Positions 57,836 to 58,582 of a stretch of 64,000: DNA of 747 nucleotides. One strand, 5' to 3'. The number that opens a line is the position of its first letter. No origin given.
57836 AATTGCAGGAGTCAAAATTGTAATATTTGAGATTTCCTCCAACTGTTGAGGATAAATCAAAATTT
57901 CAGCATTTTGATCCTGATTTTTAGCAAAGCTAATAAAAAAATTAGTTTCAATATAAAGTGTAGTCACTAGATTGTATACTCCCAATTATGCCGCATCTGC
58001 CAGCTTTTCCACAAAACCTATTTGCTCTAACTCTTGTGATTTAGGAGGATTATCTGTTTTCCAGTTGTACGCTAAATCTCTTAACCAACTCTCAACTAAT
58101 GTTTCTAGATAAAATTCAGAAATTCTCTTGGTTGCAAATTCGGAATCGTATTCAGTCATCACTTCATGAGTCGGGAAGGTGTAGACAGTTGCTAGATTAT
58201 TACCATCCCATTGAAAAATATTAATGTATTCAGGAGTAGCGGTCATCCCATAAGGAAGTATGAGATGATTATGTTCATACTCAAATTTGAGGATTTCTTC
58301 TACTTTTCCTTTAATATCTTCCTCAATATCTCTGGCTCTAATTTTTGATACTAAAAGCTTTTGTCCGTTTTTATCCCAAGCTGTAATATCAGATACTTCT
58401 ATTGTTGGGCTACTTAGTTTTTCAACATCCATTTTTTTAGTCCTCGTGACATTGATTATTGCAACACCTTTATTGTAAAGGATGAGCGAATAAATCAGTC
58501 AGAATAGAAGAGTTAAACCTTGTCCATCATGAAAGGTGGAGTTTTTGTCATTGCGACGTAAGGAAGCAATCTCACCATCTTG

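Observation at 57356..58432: Translationally coupled pair of unknown genes, one with a PIN-like acidic-residue pattern, in an AT-rich islet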

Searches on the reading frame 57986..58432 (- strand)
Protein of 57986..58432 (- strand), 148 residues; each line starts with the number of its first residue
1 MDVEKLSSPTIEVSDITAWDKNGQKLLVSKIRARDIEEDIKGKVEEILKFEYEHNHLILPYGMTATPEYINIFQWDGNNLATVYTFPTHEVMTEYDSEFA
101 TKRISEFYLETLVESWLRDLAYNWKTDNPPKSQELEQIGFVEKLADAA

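Call 4: search_protein_families(library=pfam, proteins=[window:57986-58432:-], max_evalue=1)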
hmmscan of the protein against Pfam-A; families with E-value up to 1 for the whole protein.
window:57986-58432:- (148 aa): 0 families

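Call 5: search_protein_families(library=padloc, proteins=[window:57986-58432:-], max_evalue=1)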
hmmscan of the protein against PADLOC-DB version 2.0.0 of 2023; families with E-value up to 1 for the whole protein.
window:57986-58432:- (148 aa): 0 families

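Call 6: search_protein_families(library=ncbifam, proteins=[window:57986-58432:-], max_evalue=1)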
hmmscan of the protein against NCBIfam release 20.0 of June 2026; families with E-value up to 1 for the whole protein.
window:57986-58432:- (148 aa): 0 families

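Call 7: find_homologous_proteins(query=window:57986-58432:-)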
Query window:57986-58432:- (148 aa): 46 proteins with E <= 0.001 among 59 candidates.
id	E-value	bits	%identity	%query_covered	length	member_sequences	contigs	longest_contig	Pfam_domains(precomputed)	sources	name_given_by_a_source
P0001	5.0e-86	304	91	100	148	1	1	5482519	-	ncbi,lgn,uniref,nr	ncbi:hypothetical protein [Nodularia sp. NIES-3585]|uniref:hypothetical protein n=1 Tax=Nodularia sp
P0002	4.3e-83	294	90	99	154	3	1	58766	-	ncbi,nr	ncbi:MAG: hypothetical protein EA343_07350 [Nodularia sp. (in: Bacteria)]|nr:MAG: hypothetical prote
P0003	5.6e-81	287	88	99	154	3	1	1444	-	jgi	jgi:hypothetical protein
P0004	9.8e-81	287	88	99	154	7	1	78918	-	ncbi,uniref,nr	ncbi:hypothetical protein [Nodularia sp. UHCC 0506]|uniref:hypothetical protein n=1 Tax=Nodularia sp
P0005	3.0e-78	278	85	100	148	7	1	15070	-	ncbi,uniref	ncbi:hypothetical protein [Nostoc sp.]|uniref:hypothetical protein n=1 Tax=Nostoc sp. TaxID=1180 Rep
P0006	3.5e-78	278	84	99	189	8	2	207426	-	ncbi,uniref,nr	ncbi:hypothetical protein [Nodularia spumigena]|uniref:Uncharacterized protein n=2 Tax=Nodularia spu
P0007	1.3e-74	267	81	100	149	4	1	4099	-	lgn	-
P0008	1.0e-73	264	81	100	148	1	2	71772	-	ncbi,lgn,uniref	ncbi:MAG: hypothetical protein V7L29_28005 [Nostoc sp.]|uniref:hypothetical protein n=1 Tax=Nostoc s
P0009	3.1e-73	262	80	100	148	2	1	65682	-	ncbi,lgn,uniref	ncbi:hypothetical protein [Nostoc sp.]|uniref:hypothetical protein n=1 Tax=Nostoc sp. TaxID=1180 Rep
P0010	4.7e-73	262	79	100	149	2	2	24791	-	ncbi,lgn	-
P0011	6.5e-73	261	78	99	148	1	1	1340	-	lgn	-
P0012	7.8e-73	261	79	99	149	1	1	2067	-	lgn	-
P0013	2.6e-72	259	80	100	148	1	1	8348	-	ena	-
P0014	3.5e-72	259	78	100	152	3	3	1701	-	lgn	-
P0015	5.1e-72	258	78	100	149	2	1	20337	-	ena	-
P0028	6.5e-67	242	75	100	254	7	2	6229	-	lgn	-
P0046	7.3e-20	89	36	93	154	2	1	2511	-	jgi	jgi:hypothetical protein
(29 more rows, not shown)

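Call 13: search_solved_structures(query=A1, max_evalue=10, show_alignments=2)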
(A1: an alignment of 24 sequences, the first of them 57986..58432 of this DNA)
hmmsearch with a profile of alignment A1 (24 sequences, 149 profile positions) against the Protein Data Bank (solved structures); distinct sequences matched with E-value up to 10: 1.
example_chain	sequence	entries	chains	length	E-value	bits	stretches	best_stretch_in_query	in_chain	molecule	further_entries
5dcv_A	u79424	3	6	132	0.55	13.2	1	32-56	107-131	50S ribosomal protein L7Ae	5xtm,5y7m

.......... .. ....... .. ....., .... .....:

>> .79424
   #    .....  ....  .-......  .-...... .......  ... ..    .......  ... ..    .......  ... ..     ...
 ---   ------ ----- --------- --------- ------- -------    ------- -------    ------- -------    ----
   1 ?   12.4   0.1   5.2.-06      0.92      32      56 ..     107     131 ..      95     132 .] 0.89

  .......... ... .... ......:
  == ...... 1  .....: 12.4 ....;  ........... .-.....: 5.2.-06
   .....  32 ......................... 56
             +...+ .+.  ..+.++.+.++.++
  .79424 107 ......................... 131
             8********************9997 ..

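Call 14: find_encoding_contigs(protein=P0046, flank=5000, max_places=4)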
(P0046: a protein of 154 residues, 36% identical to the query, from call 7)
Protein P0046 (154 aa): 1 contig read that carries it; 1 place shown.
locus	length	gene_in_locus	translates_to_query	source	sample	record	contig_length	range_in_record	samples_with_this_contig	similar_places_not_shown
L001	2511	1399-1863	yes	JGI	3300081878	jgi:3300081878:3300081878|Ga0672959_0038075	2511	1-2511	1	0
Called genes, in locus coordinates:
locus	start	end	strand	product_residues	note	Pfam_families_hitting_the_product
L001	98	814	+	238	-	PF01746:tRNA_m1G_MT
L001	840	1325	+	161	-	PF02542:YgbB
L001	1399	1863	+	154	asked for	-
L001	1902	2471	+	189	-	PF16289:PIN_12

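Call 18: predict_structure(alignment_id=A1)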
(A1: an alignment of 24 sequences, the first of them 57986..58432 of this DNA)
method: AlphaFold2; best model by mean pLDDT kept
length: 148 residues; sequences in the alignment: 24
mean_pLDDT: 91.4   pTM: 0.85
mean pLDDT of the five models: 91.4, 91.0, 87.9, 79.1, 74.2
residues with pLDDT >= 90: 121; 70-90: 17; 50-70: 3; < 50: 7
segments of 3 or more residues with pLDDT < 50: 1-7
pLDDT, mean of each block of 10 residues (from residue 1): 48 93 95 89 96 91 97 96 98 96 94 98 94 97 89
secondary structure, 60 per line:
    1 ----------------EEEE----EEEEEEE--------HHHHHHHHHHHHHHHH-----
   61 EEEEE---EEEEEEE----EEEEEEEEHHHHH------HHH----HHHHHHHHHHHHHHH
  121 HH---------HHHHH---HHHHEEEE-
elements in order: E17-20 E25-31 H40-55 E61-65 E69-75 E80-87 H88-92 H106-122 H132-136 H140-143 E144-147

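Call 24: search_protein_representatives(alignment_id=A1)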
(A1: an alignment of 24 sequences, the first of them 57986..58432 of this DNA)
Query: 24 sequences, 149 profile positions. Proteins with E-value up to 0.001 (for the whole library): 362; up to 1e-10: 250; up to 1e-30: 15. The best 150 are listed.
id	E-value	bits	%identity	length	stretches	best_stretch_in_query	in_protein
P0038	2.0e-68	245.1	-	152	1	4-149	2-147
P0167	6.9e-42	158.9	-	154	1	1-146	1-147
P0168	2.5e-40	153.9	-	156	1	1-148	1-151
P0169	4.6e-39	149.8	-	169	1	6-145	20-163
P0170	3.2e-35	137.3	-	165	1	13-148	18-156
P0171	7.0e-35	136.2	-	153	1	13-148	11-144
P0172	4.3e-34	133.7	-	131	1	13-138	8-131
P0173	3.3e-33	130.8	-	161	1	15-147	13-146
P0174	1.1e-32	129.1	-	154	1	13-146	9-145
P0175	1.3e-32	128.9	-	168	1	9-147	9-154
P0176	2.7e-32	127.8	-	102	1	53-148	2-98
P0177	5.0e-32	127.0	-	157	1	13-146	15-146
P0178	8.2e-32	126.2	-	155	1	13-146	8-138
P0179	4.7e-31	123.8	-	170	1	14-148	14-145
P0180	7.7e-31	123.1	-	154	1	14-145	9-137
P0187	3.9e-29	117.6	-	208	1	14-148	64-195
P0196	9.9e-28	113.0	-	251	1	13-147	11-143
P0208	3.5e-26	108.0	-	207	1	13-146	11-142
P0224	3.2e-24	101.6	-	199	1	1-145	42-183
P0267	2.1e-20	89.2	-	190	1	11-145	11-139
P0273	7.1e-20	87.5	-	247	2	61-148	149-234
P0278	8.2e-20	87.3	-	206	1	13-148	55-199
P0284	2.3e-19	85.9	-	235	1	9-145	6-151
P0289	3.2e-19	85.4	-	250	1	63-130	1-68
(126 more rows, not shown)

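Call 31: find_related_loci(query=A3, collection=genome_contigs, flank=4000)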
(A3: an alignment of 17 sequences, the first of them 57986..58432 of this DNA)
Query A3 (148 aa) in genome_contigs; peptide patterns used: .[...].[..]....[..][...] (x = any residue, [..] = any of these).
177 stretches matched a pattern; 158 encode a relative of the query (tblastn E <= 1e-3); the best 80 are kept; 80 distinct loci.
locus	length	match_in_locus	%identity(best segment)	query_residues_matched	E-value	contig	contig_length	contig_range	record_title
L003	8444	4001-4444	95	1-148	4e-95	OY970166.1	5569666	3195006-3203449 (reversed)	MAG: uncultured cyanobacterium isolate MFD01721.bin.c.4 genome assembly, chromosome: 1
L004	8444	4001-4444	85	1-148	4e-84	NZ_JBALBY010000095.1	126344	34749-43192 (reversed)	MAG: Nostoc sp. isolate P10160 bin 1 NODE_18_length_126344_cov_56.670857, whole genome shotgun sequence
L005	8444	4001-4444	82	1-148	2e-81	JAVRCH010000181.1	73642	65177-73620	MAG: Nostoc sp. DedQUE12a contig_181, whole genome shotgun sequence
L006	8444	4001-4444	80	1-148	8e-80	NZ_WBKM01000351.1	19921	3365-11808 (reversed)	Nostoc sp. WHI contig-3716000028, whole genome shotgun sequence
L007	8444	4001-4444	81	1-148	9e-80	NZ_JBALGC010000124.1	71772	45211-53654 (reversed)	MAG: Nostoc sp. isolate S9 bin 6 NODE_40_length_71772_cov_6.610098, whole genome shotgun sequence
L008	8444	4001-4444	80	1-148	2e-79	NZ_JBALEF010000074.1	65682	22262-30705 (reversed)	MAG: Nostoc sp. isolate P6447 bin 3 NODE_314_length_65682_cov_53.988458, whole genome shotgun sequence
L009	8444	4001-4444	80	1-148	4e-78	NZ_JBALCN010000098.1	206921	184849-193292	MAG: Nostoc sp. isolate P12537 bin 5 NODE_10_length_206921_cov_80.070180, whole genome shotgun sequence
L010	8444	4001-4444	78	1-148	7e-77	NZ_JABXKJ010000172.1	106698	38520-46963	MAG: Nostoc sp. NMS7 NODE_289_length_106698_cov_25.997, whole genome shotgun sequence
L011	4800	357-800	79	1-148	1e-78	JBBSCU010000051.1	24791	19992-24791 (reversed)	MAG: Chroococcales cyanobacterium isolate metawrap_la6_45 metawrap_la6_45_K_192765_L_24791_cov_31.5253, whole genome sho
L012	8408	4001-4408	80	1-136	3e-74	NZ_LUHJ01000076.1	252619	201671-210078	Anabaena sp. 4-3 contig286, whole genome shotgun sequence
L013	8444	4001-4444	75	1-148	4e-73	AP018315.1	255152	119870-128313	Sphaerospermopsis kisseleviana NIES-73 plasmid plasmid1 DNA, complete genome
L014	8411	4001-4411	64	10-146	1e-58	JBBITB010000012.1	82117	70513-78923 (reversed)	MAG: Microcoleaceae cyanobacterium bin_387 isolate SIS170217_bin_387 NODE_29_length_82117_cov_30.926543, whole genome sh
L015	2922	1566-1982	63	10-148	9e-58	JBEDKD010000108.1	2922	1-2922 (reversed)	MAG: Cyanobacteriota bacterium isolate NASQAN2015_052_B_bin.20 scaffold_355977, whole genome shotgun sequence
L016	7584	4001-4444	55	1-148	2e-53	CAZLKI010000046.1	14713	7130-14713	MAG TPA_asm: uncultured Synechococcus sp. isolate SRP128246_co1_419 genome assembly, contig: NODE_9240_length_14713_cov_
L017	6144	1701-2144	55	1-148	1e-52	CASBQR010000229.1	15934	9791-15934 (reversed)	MAG: uncultured cyanobacterium isolate PMM_0082 genome assembly, contig: PMM_0082_000000000229, whole genome shotgun seq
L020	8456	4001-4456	38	1-145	9e-29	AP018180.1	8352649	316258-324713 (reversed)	Nostoc carneum NIES-2107 DNA, nearly complete genome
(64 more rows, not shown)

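Call 37: search_protein_families(library=pfam, alignment_id=A2, max_evalue=1)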
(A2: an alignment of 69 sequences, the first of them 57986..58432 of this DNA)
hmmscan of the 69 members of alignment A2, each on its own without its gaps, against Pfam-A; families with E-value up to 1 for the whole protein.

A. member 1, window:57986-58432:- (148 aa): 0 families

B. families by the number of members that match (of 69 scanned): 41 families (the first 25 are shown)
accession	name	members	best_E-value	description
PF13588.12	HSDR_N_2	35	8.8e-07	Type I restriction enzyme R protein N terminus (HSDR_N)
PF13366.12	PDDEXK_3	6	0.00074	PD-(D/E)XK nuclease superfamily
PF01939.22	NucS_C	4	0.00016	Endonuclease NucS C-terminal domain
PF04313.20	HSDR_N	3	0.044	Type I restriction enzyme R protein N terminus (HSDR_N)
PF01870.24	Hjc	3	0.17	Archaeal holliday junction resolvase (hjc)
PF18743.7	AHJR-like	2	0.0024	REase_AHJR-like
PF05685.18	Uma2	2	0.007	Putative restriction endonuclease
PF08774.17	VRR_NUC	2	0.011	VRR-NUC domain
PF06319.18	MmcB-like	2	0.015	DNA repair protein MmcB-like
PF14281.12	PDDEXK_4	2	0.017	PD-(D/E)XK nuclease superfamily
PF06250.17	YhcG_C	2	0.05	YhcG PDDEXK nuclease domain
PF13020.12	NOV_C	2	0.12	Protein NO VEIN, C-terminal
PF03008.20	DUF234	2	0.14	Archaea bacterial proteins of unknown function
PF20457.3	DUF6710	1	0.0061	Family of unknown function (DUF6710)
PF07742.17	BTG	1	0.0089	BTG family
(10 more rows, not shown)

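Call 56: find_homologous_proteins(query=L020:4001-4504:+, max_evalue=1e-10)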
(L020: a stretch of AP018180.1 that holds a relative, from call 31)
Query L020:4001-4504:+ (168 aa): 192 proteins with E <= 1e-10 among 247 candidates; the best 120 are listed.
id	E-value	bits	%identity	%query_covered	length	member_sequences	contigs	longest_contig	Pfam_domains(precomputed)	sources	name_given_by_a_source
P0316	2.4e-91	321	91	100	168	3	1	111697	PF13588.13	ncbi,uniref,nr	ncbi:type I restriction enzyme HsdR N-terminal domain-containing protein [Calothrix sp. FACHB-1219]|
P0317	1.6e-89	316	89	100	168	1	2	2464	-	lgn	-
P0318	3.0e-87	308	85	100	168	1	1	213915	PF13588.13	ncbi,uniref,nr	ncbi:type I restriction enzyme HsdR N-terminal domain-containing protein [Tolypothrix sp. FACHB-123]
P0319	8.3e-84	297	84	99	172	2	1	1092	-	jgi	jgi:hypothetical protein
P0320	9.6e-84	297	84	100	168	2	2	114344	PF13588.13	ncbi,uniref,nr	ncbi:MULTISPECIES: type I restriction enzyme HsdR N-terminal domain-containing protein [Calothrix]|u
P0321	1.3e-83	296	83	100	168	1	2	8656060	-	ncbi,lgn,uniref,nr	ncbi:hypothetical protein [Calothrix sp. NIES-2098]|uniref:hypothetical protein n=1 Tax=Calothrix sp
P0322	3.7e-83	295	82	100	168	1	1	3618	-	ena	-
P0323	3.1e-70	253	70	100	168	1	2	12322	PF13588.13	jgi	jgi:hypothetical protein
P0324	1.4e-66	241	72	93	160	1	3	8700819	PF13588.13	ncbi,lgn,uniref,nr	ncbi:hypothetical protein NIES37_56790 [Tolypothrix tenuis PCC 7101]|uniref:Type I restriction enzym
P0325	1.0e-65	238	70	93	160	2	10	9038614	PF13588.13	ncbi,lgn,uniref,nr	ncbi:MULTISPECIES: type I restriction enzyme HsdR N-terminal domain-containing protein [unclassified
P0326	1.1e-62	228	66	100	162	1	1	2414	PF13588.13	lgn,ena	-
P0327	4.2e-61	223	65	100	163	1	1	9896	PF13588.13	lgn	-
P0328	4.5e-52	194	63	100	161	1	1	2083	-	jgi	-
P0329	2.2e-51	192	59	100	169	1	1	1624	-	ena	-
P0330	3.5e-50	188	58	99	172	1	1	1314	-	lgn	-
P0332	2.2e-49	185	60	100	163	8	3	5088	PF13588.13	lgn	-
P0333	1.1e-48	183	58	100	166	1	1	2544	PF13588.13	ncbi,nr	ncbi:MAG: type I restriction enzyme HsdR N-terminal domain-containing protein [Microcoleus sp. SIO2G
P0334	5.4e-48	181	58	100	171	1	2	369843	PF13588.13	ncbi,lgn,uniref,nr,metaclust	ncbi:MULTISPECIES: type I restriction enzyme HsdR N-terminal domain-containing protein [unclassified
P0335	1.2e-47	180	56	99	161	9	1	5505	PF13588.13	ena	-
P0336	3.3e-47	178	57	100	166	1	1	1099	PF13588.13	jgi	-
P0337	1.8e-46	176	56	100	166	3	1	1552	PF13588.13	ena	-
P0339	3.6e-46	175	56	100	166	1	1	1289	PF13588.13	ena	-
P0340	1.1e-45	173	60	100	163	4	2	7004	PF13588.13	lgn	-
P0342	1.8e-45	172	59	93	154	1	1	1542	PF13588.13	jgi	jgi:hypothetical protein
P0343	1.8e-45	172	58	100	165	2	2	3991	PF13588.13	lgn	-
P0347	3.8e-45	171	58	93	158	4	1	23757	PF13588.13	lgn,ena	-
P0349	6.4e-45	171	56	100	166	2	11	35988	PF13588.13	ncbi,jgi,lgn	jgi:Holliday junction resolvase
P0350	7.3e-45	170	61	93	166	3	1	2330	PF13588.13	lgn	-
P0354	2.1e-44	169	55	100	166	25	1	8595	PF13588.13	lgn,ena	-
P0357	3.8e-44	168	63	86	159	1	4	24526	PF13588.13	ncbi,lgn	-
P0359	7.1e-44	167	55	93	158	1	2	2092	PF13588.13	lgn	-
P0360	1.1e-43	167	59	95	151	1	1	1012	PF13588.13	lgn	-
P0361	1.2e-43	167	55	99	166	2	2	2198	PF13588.13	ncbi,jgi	jgi:hypothetical protein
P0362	1.2e-43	166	55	96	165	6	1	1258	PF13588.13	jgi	-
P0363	1.5e-43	166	59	93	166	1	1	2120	PF13588.13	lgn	-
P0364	1.6e-43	166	53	99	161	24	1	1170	PF13588.13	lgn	-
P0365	2.8e-43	165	55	99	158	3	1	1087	PF13588.13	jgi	jgi:hypothetical protein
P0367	4.2e-43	165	58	93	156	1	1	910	PF13588.13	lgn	-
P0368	4.5e-43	165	53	99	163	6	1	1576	PF13588.13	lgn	-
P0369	5.6e-43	164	58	93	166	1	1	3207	PF13588.13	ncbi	ncbi:MAG TPA: type I restriction enzyme HsdR N-terminal domain-containing protein [Coleofasciculacea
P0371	6.9e-43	164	53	98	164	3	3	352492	PF13588.13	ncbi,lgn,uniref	ncbi:type I restriction enzyme HsdR N-terminal domain-containing protein [Trichocoleus sp. Lan]|unir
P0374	2.3e-42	162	59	93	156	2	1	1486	PF13588.13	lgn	-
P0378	9.7e-42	160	55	93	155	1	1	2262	PF13588.13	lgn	-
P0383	1.8e-40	156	55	95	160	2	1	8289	PF13588.13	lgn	-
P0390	8.2e-39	151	54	99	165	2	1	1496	PF13588.13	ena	-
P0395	9.2e-38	147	55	95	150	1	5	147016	PF13588.13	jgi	jgi:hypothetical protein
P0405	2.5e-37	146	75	60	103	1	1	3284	PF13588.13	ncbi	-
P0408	2.9e-37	146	54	95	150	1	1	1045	PF13588.13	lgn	-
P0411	4.3e-37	145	53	95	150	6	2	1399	PF13588.13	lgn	-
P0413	7.3e-37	145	53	95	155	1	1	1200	PF13588.13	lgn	-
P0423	3.5e-36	142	53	95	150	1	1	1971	PF13588.13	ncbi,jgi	jgi:hypothetical protein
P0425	4.9e-36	142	52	95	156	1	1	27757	PF13588.13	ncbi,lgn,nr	ncbi:MAG TPA: type I restriction enzyme HsdR N-terminal domain-containing protein [Nodularia sp. (in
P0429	9.4e-36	141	49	100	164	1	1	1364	PF13588.13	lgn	-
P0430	9.5e-36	141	47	99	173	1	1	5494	PF13588.13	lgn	-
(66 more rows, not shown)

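Call 57: search_protein_families(library=pfam, proteins=[P0196, P0273, P0284, P0289, P0187, P0208, P0278, P0028, P0224, P0267], max_evalue=0.01)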
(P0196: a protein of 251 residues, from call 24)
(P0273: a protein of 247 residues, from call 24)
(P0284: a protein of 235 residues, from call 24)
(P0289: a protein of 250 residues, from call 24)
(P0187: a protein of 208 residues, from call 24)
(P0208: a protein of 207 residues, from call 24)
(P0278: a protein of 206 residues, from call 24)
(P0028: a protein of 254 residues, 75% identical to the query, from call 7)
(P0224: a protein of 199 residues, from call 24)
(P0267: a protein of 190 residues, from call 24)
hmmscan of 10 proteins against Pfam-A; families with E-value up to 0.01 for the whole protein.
P0196 (251 aa): 0 families

P0273 (247 aa): 0 families

P0284 (235 aa): 0 families

P0289 (250 aa): 0 families

P0187 (208 aa): 0 families

P0208 (207 aa): 0 families

P0278 (206 aa): 1 family
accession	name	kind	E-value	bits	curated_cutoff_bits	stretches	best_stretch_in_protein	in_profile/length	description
PF13588.12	HSDR_N_2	-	0.0013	19.3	25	1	46-118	29-98/110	Type I restriction enzyme R protein N terminus (HSDR_N)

P0028 (254 aa): 0 families

P0224 (199 aa): 0 families

P0267 (190 aa): 0 families

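Call 69: search_protein_families(library=phrogs, proteins=[window:57986-58432:-, L020:4001-4504:+, L020:4485-5114:+], max_evalue=0.01)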
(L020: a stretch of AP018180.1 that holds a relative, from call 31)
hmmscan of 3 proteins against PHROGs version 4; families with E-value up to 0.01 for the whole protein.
window:57986-58432:- (148 aa): 0 families

L020:4001-4504:+ (168 aa): 0 families

L020:4485-5114:+ (210 aa): 0 families
